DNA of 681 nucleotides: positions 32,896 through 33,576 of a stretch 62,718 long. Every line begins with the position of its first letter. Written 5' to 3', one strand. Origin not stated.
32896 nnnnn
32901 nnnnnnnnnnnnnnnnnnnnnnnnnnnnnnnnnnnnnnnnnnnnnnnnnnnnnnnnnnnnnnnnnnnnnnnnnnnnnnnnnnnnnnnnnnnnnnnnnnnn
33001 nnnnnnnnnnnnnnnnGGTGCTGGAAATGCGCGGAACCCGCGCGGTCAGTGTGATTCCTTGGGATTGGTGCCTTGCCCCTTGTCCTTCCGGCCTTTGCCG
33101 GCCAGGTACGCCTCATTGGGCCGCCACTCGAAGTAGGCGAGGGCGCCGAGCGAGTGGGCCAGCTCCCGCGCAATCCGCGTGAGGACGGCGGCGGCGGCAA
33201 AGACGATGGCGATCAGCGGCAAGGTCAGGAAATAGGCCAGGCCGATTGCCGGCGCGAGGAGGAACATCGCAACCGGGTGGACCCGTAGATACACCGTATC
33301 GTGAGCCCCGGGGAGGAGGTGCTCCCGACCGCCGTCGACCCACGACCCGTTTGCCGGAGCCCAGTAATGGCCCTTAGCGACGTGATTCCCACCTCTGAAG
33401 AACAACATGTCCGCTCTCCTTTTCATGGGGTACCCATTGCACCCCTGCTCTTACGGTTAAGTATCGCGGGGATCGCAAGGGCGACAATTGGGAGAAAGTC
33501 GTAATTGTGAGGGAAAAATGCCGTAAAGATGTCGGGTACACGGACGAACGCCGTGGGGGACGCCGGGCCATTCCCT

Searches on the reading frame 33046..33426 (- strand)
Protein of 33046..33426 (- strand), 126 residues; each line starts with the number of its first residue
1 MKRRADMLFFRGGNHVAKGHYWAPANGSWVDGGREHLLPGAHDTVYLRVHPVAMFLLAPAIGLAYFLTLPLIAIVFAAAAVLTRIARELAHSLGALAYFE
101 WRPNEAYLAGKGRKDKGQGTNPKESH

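Call 10: search_protein_families(library=pfam, proteins=[window:33046-33426:-], max_evalue=0.001)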
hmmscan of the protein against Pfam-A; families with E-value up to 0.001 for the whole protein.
window:33046-33426:- (126 aa): 0 families

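Call 55: search_protein_families(library=ncbifam, proteins=[window:33046-33426:-], max_evalue=0.001)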
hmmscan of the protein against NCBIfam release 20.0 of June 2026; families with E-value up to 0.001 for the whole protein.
window:33046-33426:- (126 aa): 0 families
